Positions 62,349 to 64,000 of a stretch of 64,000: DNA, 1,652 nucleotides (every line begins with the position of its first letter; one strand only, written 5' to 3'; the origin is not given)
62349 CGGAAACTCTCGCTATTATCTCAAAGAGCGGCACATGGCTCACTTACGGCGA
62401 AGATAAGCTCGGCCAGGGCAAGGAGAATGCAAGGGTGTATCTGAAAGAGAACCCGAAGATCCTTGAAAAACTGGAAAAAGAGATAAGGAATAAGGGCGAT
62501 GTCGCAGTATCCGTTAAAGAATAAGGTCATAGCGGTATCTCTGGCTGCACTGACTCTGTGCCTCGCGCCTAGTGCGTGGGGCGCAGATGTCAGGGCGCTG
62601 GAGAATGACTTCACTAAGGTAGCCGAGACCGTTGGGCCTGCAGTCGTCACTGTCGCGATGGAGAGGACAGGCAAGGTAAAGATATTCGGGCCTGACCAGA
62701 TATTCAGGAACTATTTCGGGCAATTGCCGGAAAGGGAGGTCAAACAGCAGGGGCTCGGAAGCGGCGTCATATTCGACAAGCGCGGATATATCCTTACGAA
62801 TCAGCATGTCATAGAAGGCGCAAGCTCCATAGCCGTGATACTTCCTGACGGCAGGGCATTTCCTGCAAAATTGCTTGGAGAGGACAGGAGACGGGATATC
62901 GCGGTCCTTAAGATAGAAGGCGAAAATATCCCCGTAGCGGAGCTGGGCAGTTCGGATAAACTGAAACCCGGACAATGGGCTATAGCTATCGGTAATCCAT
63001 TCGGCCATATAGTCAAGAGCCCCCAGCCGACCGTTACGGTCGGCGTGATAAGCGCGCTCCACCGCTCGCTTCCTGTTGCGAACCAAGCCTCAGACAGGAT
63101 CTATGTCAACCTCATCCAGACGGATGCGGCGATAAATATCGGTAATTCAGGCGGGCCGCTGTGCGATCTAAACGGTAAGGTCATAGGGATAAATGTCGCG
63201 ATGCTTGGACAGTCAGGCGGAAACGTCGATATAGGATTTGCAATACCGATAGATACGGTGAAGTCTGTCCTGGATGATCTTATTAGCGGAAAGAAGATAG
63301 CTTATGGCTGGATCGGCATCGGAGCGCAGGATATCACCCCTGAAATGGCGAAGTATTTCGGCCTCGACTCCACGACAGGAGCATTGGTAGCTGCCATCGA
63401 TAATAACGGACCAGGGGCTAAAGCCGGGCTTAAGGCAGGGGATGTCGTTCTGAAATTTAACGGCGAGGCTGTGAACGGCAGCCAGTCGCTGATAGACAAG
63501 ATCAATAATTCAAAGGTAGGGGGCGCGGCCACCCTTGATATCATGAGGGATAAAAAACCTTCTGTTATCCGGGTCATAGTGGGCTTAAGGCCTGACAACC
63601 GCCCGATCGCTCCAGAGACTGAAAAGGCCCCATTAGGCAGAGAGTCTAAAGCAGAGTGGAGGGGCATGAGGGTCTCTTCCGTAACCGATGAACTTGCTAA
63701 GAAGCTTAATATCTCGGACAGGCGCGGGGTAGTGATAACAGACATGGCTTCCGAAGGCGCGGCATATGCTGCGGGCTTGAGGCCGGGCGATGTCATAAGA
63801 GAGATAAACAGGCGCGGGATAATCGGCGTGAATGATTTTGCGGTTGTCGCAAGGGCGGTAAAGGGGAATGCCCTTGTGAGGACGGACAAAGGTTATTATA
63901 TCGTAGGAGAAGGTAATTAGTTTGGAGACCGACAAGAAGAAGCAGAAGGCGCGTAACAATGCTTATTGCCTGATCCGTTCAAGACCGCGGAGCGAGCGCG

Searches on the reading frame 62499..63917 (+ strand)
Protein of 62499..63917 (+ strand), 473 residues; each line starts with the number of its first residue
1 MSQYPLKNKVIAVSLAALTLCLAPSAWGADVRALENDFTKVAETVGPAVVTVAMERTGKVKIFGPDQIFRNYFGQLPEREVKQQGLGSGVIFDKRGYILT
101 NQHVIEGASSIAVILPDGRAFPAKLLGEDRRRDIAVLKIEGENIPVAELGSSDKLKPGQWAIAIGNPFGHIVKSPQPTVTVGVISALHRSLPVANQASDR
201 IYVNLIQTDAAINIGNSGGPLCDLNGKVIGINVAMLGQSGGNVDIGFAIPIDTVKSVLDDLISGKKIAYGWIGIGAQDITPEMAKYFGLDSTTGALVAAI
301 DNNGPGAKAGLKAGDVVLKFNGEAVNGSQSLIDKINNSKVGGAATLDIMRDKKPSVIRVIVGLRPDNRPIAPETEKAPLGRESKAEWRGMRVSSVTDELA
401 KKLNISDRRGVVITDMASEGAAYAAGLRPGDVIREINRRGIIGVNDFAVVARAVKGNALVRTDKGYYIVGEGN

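Call 26: find_encoding_contigs(protein=window:62499-63917:+, flank=10000, max_places=4)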
Protein window:62499-63917:+ (473 aa): no gene with exactly this product is on record in the collection.

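Call 69: search_protein_families(library=pfam, proteins=[window:62499-63917:+], max_evalue=0.00001)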
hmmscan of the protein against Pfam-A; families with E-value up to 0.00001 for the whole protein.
window:62499-63917:+ (473 aa): 5 families
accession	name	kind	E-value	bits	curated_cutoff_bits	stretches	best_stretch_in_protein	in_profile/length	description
PF13365.12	Trypsin_2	-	5.6e-33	115.1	27.6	1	87-231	1-144/144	Trypsin-like peptidase domain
PF13180.12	PDZ_2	-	5.1e-22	78.4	27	1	272-360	3-79/80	PDZ domain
PF00089.32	Trypsin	-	4.4e-17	63.1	20.6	1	87-257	27-219/220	Trypsin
PF00595.29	PDZ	-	1.1e-14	55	23.2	1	384-451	8-67/81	PDZ domain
PF17820.7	PDZ_6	-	6e-14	52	27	1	297-331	2-33/54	PDZ domain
